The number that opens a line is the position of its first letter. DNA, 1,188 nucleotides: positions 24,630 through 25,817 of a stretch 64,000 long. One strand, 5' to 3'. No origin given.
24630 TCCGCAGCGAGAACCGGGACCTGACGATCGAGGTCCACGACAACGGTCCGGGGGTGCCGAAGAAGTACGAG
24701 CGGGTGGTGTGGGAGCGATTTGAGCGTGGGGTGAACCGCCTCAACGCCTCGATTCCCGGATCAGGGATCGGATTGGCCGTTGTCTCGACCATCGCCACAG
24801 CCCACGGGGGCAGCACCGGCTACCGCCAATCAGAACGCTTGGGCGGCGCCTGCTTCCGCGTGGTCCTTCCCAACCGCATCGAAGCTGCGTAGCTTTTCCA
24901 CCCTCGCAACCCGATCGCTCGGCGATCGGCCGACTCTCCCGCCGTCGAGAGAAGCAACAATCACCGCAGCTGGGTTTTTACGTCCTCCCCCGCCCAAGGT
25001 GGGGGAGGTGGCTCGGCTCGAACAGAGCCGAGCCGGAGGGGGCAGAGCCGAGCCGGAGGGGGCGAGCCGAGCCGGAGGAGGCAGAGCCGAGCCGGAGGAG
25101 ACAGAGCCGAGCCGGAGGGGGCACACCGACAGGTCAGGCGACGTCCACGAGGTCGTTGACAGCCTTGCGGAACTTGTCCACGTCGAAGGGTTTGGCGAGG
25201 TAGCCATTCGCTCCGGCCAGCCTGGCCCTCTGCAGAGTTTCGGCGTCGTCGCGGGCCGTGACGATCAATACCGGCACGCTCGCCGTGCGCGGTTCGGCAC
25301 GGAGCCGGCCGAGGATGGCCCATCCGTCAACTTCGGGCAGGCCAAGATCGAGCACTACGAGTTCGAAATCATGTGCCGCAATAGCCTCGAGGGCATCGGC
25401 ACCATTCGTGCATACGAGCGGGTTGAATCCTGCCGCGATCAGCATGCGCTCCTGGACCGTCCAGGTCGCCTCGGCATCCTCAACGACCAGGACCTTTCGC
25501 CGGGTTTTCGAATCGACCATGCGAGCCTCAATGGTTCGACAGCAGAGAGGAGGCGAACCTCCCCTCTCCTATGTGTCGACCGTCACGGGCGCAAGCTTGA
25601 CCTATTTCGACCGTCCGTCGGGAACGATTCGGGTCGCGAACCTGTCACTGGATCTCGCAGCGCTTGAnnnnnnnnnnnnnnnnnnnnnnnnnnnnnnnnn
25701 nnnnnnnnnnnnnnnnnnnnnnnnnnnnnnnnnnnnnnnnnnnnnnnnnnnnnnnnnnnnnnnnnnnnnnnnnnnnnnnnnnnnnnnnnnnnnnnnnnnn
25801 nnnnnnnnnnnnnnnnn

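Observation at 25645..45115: Two giant paralogous secreted beta-helix/PLSAI-repeat/His-Cys-domain proteins flanking a STAND adenylate cyclase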

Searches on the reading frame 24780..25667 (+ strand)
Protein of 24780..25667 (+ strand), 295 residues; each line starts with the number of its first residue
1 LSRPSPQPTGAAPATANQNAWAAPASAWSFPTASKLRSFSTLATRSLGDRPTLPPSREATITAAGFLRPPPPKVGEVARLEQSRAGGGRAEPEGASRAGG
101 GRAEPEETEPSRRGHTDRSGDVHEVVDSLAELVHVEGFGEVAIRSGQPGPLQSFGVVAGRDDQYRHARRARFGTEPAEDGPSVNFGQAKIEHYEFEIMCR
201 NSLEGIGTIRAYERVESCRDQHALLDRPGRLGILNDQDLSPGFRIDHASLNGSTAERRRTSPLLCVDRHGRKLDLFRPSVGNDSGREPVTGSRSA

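Call 18: search_protein_families(library=pfam, proteins=[window:24780-25667:+], max_evalue=0.001)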
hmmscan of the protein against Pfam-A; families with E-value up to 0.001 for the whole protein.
window:24780-25667:+ (295 aa): 0 families
